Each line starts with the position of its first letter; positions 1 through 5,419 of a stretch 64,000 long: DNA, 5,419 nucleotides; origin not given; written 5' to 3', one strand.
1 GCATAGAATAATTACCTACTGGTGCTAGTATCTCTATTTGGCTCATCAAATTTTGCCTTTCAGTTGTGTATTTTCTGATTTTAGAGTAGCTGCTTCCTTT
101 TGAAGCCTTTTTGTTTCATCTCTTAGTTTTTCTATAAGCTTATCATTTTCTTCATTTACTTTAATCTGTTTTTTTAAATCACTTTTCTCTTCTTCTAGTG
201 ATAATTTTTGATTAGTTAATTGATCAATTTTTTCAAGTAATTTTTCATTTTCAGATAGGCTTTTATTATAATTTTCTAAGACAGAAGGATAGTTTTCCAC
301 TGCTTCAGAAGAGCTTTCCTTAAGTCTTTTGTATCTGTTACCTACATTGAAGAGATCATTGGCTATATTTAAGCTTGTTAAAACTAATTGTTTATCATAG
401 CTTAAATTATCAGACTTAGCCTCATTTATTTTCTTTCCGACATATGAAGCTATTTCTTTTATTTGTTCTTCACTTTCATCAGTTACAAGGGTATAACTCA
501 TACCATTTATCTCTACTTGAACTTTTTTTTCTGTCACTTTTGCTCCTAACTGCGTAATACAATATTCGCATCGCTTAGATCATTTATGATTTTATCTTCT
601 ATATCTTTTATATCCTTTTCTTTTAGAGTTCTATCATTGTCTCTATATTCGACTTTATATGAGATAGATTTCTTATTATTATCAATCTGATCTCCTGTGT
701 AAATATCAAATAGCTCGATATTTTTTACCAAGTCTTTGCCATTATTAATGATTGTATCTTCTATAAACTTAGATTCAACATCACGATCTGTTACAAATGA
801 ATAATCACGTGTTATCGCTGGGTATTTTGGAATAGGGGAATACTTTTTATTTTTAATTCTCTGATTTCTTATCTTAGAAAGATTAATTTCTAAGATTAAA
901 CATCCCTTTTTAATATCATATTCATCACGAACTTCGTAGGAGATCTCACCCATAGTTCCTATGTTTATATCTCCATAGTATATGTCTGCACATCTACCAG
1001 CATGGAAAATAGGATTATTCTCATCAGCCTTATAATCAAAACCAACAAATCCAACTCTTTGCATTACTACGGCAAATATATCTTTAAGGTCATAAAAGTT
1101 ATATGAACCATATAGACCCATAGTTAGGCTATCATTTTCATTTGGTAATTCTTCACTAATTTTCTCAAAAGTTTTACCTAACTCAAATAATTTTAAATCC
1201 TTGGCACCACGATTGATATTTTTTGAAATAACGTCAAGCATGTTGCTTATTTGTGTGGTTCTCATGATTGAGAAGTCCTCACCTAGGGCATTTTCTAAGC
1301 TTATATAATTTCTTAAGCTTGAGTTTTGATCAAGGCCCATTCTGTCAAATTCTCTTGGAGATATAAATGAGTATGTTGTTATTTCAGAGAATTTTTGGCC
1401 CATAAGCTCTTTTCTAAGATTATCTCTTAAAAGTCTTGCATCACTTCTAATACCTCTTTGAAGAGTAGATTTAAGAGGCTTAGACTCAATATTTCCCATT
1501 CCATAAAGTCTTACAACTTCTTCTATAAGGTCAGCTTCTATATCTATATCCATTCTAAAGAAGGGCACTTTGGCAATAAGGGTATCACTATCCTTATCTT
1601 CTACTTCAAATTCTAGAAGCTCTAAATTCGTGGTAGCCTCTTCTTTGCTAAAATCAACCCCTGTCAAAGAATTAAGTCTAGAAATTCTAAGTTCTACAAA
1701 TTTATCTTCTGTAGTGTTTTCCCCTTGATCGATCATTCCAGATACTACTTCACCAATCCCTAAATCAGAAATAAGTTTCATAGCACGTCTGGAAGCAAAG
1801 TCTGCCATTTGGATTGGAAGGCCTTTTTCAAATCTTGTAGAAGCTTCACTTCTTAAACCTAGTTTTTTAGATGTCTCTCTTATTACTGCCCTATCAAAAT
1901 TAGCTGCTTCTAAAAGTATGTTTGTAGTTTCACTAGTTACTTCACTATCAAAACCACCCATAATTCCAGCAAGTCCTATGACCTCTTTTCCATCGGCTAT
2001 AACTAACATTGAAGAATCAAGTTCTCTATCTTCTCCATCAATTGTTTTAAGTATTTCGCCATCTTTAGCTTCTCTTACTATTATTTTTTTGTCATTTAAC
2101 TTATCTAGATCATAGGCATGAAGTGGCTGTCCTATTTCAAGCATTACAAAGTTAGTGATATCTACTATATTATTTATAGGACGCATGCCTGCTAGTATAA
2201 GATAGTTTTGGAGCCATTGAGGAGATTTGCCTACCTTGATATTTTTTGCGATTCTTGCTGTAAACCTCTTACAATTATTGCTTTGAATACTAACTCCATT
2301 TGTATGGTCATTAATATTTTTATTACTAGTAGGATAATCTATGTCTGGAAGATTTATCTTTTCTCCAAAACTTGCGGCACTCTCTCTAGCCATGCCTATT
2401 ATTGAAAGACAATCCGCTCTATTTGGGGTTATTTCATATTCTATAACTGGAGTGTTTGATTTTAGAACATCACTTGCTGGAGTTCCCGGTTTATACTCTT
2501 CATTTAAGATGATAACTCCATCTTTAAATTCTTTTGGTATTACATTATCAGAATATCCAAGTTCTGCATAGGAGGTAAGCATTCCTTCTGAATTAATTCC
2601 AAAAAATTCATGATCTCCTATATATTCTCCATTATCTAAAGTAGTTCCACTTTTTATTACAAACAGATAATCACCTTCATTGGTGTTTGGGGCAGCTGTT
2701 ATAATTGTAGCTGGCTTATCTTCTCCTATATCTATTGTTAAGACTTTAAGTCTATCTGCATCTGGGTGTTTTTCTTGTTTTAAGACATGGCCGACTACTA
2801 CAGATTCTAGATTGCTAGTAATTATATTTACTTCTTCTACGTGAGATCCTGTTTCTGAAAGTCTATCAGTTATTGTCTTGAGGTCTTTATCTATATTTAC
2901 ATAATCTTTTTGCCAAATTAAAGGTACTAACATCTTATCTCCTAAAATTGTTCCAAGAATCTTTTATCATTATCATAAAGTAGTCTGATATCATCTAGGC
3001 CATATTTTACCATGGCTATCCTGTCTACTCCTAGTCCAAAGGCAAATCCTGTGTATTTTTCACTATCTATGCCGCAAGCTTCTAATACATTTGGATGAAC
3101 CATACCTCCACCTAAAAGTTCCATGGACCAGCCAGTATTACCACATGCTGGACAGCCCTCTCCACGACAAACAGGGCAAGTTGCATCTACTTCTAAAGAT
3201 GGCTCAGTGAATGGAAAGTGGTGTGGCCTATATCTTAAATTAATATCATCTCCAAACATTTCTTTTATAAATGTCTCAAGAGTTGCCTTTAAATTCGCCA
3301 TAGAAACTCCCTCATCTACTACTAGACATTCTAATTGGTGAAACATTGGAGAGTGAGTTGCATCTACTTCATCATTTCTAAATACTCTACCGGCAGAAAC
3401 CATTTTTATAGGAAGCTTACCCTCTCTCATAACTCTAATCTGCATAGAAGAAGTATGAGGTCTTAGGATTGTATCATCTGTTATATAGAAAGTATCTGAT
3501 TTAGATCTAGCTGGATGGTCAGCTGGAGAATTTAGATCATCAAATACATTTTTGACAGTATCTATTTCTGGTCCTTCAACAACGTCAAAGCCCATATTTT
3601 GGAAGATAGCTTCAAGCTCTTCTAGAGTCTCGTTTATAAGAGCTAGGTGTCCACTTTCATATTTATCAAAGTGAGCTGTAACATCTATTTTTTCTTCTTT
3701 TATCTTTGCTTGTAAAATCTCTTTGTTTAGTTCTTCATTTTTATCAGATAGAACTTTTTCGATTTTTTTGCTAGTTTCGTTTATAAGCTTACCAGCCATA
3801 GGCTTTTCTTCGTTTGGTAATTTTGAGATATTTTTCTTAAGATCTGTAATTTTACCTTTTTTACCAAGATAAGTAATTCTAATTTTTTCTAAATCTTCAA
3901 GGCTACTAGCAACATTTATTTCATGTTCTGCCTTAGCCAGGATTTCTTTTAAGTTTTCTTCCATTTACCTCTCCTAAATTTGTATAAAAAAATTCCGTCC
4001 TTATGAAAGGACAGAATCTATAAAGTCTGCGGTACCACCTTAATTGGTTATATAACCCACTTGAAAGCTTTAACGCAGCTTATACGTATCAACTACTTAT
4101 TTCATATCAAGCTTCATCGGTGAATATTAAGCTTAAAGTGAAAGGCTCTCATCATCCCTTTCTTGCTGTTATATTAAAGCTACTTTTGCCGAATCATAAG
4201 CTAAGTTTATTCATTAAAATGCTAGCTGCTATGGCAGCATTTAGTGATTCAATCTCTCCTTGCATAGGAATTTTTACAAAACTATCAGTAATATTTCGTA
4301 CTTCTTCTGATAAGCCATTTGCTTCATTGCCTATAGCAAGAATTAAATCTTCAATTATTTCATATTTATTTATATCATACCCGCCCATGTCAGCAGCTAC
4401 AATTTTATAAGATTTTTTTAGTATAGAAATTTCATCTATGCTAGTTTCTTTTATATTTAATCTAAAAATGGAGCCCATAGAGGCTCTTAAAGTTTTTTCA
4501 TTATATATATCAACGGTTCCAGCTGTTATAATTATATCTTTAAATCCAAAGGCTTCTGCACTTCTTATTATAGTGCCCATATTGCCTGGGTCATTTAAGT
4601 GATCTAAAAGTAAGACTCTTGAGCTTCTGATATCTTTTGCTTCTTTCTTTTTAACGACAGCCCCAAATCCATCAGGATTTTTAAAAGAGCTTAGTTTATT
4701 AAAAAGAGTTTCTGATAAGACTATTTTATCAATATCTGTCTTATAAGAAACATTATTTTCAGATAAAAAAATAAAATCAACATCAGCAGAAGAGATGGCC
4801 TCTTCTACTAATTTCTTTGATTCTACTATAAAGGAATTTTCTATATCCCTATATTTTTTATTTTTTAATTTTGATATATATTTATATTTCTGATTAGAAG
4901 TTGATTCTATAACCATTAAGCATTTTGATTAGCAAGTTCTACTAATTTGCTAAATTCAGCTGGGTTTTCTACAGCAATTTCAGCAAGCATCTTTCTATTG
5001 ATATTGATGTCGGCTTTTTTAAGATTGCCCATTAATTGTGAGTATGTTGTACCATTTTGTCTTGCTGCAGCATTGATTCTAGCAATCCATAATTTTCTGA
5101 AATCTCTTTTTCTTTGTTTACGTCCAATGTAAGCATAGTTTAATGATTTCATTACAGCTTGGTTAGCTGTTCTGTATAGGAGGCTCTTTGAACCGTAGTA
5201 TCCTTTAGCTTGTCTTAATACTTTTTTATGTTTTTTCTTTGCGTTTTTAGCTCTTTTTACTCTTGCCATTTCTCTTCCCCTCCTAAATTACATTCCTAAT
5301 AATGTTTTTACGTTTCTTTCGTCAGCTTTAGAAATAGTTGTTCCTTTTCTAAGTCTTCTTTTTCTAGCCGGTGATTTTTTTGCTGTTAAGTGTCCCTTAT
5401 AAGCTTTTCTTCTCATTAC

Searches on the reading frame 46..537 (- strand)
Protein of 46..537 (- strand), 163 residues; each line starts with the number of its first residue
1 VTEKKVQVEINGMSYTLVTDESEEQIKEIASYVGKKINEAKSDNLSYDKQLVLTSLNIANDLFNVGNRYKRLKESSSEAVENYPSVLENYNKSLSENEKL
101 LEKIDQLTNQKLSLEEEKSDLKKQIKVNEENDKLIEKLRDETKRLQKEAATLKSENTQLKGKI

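Call 84: search_protein_families(library=pfam, proteins=[window:46-537:-], max_evalue=0.01)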
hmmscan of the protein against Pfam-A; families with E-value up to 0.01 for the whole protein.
window:46-537:- (163 aa): 1 family
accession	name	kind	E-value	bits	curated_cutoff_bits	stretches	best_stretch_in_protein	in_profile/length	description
PF05164.18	ZapA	-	3.1e-12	47.1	23.8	1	6-105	1-82/88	Cell division protein ZapA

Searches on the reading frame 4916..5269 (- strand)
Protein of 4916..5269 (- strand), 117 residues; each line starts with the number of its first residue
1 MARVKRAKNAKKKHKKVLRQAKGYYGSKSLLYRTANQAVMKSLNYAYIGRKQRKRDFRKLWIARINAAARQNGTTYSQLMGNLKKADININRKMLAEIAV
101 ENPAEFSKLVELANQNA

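Call 84: search_protein_families(library=pfam, proteins=[window:4916-5269:-], max_evalue=0.01)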
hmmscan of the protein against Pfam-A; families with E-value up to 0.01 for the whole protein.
window:4916-5269:- (117 aa): 1 family
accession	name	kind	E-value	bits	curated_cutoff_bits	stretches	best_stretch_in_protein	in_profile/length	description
PF00453.23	Ribosomal_L20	-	1.7e-45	154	30.8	1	3-109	1-107/107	Ribosomal protein L20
